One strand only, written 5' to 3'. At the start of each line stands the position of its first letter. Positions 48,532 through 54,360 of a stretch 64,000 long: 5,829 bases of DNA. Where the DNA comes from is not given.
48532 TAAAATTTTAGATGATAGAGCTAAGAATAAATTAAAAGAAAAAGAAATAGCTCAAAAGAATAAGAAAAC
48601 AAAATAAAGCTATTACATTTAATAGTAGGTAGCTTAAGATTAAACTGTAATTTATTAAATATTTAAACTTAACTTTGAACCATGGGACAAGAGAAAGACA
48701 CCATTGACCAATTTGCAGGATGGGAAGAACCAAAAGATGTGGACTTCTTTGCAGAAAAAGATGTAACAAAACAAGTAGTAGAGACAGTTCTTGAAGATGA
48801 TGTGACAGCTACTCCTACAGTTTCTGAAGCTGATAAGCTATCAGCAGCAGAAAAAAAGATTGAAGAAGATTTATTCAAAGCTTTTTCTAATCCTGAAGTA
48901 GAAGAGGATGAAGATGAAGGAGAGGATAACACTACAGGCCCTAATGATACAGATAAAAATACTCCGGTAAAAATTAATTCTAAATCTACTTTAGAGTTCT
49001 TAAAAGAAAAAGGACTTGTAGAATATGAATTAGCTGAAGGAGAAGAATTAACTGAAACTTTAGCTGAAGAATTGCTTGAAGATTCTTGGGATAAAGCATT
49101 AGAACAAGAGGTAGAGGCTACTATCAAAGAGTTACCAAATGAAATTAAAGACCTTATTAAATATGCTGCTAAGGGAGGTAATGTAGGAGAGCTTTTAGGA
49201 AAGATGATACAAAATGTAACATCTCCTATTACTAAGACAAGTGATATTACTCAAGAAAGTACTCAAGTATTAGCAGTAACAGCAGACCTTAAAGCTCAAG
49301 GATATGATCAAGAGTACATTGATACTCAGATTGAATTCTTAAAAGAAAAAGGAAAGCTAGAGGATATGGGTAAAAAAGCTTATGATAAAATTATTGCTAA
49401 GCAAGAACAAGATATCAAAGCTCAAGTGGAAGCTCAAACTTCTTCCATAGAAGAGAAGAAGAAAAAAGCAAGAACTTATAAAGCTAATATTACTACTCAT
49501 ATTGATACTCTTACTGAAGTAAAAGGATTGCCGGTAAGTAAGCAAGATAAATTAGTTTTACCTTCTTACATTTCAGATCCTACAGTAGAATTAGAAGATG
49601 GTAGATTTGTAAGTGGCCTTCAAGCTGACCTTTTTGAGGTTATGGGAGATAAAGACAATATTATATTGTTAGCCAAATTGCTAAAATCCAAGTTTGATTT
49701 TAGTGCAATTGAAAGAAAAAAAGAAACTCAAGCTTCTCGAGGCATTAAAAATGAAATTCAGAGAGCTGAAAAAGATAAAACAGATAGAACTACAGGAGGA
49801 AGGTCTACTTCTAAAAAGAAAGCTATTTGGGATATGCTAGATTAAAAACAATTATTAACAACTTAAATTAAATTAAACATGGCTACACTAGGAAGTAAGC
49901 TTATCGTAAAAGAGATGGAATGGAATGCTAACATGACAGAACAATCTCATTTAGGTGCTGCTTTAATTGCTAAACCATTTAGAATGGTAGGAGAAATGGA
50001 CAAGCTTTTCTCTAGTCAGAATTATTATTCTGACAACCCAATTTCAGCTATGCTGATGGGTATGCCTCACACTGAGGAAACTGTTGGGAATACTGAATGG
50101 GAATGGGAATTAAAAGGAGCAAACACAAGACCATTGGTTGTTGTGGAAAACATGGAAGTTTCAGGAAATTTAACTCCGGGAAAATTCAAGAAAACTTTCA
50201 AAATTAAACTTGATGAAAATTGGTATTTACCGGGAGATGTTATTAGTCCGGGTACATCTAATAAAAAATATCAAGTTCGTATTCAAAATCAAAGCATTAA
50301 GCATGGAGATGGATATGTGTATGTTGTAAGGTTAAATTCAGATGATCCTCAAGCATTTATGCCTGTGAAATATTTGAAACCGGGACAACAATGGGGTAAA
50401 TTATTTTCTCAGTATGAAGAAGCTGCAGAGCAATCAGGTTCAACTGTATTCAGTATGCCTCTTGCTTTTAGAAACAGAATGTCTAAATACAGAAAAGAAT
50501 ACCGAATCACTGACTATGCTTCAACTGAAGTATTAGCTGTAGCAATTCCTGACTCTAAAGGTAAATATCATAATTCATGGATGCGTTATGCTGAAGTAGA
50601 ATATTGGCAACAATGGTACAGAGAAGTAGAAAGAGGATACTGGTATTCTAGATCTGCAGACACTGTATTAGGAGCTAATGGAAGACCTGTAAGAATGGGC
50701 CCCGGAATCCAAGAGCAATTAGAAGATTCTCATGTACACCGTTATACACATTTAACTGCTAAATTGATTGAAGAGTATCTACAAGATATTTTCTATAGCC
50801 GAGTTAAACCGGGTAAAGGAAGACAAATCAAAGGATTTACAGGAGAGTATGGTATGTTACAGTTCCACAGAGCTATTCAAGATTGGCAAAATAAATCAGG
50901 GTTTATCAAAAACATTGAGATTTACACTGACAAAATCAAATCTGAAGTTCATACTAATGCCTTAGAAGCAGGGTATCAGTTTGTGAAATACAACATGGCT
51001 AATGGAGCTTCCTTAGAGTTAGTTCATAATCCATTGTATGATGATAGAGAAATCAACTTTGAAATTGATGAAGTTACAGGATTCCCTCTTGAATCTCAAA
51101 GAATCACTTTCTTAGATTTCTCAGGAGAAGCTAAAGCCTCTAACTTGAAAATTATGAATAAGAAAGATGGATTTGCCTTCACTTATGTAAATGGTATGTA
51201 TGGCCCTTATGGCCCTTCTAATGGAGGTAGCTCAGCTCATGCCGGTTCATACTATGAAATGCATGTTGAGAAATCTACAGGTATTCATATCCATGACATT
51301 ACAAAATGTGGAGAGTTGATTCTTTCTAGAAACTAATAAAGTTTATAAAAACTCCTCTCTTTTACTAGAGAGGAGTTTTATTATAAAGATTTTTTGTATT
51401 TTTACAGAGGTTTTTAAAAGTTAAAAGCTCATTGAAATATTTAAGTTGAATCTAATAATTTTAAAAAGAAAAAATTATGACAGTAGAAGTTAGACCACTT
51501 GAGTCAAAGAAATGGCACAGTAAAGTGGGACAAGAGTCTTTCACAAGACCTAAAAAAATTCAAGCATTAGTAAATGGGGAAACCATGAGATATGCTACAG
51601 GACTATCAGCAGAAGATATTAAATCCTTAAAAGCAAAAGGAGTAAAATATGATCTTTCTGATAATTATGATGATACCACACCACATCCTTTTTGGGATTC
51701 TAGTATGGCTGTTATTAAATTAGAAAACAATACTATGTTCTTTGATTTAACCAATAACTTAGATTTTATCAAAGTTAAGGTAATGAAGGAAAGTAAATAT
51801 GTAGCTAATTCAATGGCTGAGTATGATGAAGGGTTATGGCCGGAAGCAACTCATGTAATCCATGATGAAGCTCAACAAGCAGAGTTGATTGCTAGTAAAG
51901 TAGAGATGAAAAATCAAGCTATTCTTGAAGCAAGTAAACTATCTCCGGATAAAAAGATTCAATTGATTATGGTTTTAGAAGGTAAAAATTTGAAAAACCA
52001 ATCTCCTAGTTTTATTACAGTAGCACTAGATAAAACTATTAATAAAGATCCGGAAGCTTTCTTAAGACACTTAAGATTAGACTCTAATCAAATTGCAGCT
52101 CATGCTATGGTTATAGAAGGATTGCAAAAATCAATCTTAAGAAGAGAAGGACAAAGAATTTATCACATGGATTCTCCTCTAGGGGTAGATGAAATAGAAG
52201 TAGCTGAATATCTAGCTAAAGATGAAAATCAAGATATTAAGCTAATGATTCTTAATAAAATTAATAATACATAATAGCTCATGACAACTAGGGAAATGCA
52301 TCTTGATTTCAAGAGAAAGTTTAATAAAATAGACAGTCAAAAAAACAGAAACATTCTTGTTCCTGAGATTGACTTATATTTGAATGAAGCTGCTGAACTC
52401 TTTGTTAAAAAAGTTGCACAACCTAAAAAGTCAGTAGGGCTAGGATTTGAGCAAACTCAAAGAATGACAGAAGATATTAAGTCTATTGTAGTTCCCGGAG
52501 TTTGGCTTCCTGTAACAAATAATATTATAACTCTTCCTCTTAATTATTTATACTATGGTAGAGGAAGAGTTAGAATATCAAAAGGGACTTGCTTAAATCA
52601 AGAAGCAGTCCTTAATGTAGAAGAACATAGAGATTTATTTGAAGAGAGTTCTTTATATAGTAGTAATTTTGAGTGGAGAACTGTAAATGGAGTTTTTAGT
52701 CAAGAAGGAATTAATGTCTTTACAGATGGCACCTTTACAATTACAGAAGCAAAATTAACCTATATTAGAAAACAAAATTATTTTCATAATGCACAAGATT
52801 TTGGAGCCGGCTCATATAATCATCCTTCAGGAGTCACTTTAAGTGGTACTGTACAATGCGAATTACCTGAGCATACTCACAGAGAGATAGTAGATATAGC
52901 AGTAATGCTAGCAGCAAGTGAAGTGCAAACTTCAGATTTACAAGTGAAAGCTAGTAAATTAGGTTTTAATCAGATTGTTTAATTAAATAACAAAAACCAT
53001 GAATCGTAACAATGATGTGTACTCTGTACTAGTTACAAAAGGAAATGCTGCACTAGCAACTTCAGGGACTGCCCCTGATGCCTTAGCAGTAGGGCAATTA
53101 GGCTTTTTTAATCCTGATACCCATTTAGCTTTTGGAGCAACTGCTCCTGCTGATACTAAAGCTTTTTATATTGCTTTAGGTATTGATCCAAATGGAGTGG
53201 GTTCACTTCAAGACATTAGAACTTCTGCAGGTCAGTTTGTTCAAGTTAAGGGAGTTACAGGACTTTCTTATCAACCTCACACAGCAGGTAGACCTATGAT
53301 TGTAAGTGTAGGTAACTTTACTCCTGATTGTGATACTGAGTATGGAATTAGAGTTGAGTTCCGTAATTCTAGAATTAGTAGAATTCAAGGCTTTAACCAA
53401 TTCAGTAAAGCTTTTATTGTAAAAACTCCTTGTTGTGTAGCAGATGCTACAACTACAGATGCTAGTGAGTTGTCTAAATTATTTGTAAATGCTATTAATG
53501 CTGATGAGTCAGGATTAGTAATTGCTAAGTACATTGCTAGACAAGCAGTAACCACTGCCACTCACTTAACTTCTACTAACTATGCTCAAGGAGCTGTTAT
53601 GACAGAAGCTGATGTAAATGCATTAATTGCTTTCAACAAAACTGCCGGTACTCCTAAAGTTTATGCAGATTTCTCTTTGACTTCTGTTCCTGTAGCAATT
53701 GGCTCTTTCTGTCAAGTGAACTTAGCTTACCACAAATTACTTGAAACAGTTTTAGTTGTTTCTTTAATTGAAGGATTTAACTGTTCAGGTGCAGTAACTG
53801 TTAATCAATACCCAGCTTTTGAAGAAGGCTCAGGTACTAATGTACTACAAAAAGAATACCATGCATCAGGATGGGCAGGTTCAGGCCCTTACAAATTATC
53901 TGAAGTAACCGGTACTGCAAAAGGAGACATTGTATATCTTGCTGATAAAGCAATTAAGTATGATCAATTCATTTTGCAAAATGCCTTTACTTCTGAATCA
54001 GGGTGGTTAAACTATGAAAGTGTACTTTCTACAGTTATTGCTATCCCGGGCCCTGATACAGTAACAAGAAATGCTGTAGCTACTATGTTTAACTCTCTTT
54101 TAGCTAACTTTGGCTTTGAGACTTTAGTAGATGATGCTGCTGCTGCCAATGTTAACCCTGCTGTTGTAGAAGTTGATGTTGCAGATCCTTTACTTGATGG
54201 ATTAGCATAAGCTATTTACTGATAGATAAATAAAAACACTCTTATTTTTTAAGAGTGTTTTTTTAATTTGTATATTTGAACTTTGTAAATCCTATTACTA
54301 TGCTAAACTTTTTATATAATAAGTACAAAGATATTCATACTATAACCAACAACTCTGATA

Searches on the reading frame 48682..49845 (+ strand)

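Call 10: search_protein_families(library=phrogs, proteins=[window:48682-49845:+])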
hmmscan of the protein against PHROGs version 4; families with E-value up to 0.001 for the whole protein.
window:48682-49845:+ (387 aa): 1 family
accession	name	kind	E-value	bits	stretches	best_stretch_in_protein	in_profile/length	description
phrog_16294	-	unknown function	6.7e-99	332.6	1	7-387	12-381/381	-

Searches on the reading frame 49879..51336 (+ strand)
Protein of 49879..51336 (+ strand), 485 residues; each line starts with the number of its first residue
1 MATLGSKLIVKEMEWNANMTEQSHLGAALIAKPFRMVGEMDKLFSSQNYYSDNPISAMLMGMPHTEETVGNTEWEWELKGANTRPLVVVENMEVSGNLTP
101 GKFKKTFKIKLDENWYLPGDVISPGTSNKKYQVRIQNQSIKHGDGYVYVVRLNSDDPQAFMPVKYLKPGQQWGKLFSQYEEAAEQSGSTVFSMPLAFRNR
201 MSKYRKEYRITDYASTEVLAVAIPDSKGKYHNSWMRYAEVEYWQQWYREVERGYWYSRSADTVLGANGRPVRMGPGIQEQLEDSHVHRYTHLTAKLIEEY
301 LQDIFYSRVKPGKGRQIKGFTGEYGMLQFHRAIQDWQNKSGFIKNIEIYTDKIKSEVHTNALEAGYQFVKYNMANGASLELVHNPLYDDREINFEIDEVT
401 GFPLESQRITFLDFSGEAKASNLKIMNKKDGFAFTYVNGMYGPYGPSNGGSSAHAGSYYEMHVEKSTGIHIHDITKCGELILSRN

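Call 10: search_protein_families(library=phrogs, proteins=[window:49879-51336:+])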
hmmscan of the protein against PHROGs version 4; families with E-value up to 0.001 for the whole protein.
window:49879-51336:+ (485 aa): 1 family
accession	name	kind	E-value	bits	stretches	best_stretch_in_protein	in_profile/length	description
phrog_11589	-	head and packaging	7.2e-211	701.9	1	1-485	1-495/495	major head protein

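Call 13: search_dna_similar(query=window:49879-51336:+, collection=phages, mode=protein, max_rows=25)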
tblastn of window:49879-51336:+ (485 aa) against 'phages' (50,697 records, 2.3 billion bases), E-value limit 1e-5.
Records with a match: 144; places in all: 145; records where one place covers at least 80% of the query: 68.
Best place of each record, by identity: 80-90% 29; <60% 115.
By first word of the organism name: uncultured 57; Flavobacterium 29; Bacteroides 29; Bacteriophage 8; CrAssphage 7; Dulem 2; Azobacteroides 2; IAS 2; Cellulophaga 2; crAssphage 2; and 4 more.
By host as written in the record: - 74; Bacteroides intestinalis DSM 108646 25; Flavobacterium psychrophilum 950106-1/1 12; Flavobacterium psychrophilum strain FPS-D10 3; Flavobacterium psychrophilum 020612-2/1 3; Homo sapiens 3; Flavobacterium psychrophilum FPS-D15 2; Flavobacterium psychrophilum FPS-D10 2; and 15 more.
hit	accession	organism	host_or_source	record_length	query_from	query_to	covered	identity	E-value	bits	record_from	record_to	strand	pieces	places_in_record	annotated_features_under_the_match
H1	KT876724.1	Flavobacterium phage FpV4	Flavobacterium psychrophilum 950106-1/1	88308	1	485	100%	82.7%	0e+0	843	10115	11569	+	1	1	hypothetical protein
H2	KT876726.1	Flavobacterium phage FpV21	Flavobacterium psychrophilum 950106-1/1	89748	1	485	100%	82.7%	0e+0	843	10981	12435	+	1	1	hypothetical protein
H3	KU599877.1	Flavobacterium phage Fpv1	Flavobacterium psychrophilum 950106-1/1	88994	1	485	100%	82.7%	0e+0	843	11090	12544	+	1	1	hypothetical protein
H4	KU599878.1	Flavobacterium phage Fpv2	Flavobacterium psychrophilum 950106-1/1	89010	1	485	100%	82.7%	0e+0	843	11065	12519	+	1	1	hypothetical protein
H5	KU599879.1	Flavobacterium phage Fpv3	Flavobacterium psychrophilum 950106-1/1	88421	1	485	100%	82.7%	0e+0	843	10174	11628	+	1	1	hypothetical protein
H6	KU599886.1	Flavobacterium phage Fpv20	Flavobacterium psychrophilum 950106-1/1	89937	1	485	100%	82.7%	0e+0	843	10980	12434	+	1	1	hypothetical protein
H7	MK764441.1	Flavobacterium phage FPSV-F12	Flavobacterium psychrophilum 950106-1/1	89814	1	485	100%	82.7%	0e+0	843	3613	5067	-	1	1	hypothetical protein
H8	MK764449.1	Flavobacterium phage FPSV-S29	Flavobacterium psychrophilum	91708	1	485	100%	82.7%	0e+0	843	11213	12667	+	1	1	hypothetical protein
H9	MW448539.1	Flavobacterium phage FPSV-D24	Flavobacterium psychrophilum strain ...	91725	1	485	100%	82.7%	0e+0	843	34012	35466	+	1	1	record has no annotation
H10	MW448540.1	Flavobacterium phage FPSV-D25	Flavobacterium psychrophilum strain ...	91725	1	485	100%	82.7%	0e+0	843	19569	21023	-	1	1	record has no annotation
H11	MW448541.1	Flavobacterium phage FPSV-D27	Flavobacterium psychrophilum strain ...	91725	1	485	100%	82.7%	0e+0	843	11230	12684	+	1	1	record has no annotation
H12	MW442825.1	Flavobacterium phage FPSV-D5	Flavobacterium psychrophilum FPS-D15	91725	1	485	100%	82.7%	0e+0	843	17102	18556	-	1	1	record has no annotation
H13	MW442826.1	Flavobacterium phage FPSV-D9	Flavobacterium psychrophilum FPS-D15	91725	1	485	100%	82.7%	0e+0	843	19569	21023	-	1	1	record has no annotation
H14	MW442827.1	Flavobacterium phage FPSV-D12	Flavobacterium psychrophilum FPS-D2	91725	1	485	100%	82.7%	0e+0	843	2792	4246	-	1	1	record has no annotation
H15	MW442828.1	Flavobacterium phage FPSV-D13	Flavobacterium psychrophilum FPS-D10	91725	1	485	100%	82.7%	0e+0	843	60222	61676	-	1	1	record has no annotation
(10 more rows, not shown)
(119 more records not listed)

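Call 63: find_encoding_contigs(protein=window:49879-51336:+, flank=10000, max_places=4)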
Protein window:49879-51336:+ (485 aa): no gene with exactly this product is on record in the collection.

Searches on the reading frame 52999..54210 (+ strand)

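Call 10: search_protein_families(library=phrogs, proteins=[window:52999-54210:+])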
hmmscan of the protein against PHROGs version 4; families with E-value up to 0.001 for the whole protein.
window:52999-54210:+ (403 aa): 1 family
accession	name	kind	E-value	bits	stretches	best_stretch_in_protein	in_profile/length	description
phrog_15060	-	unknown function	1.3e-140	470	1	2-403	3-411/411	-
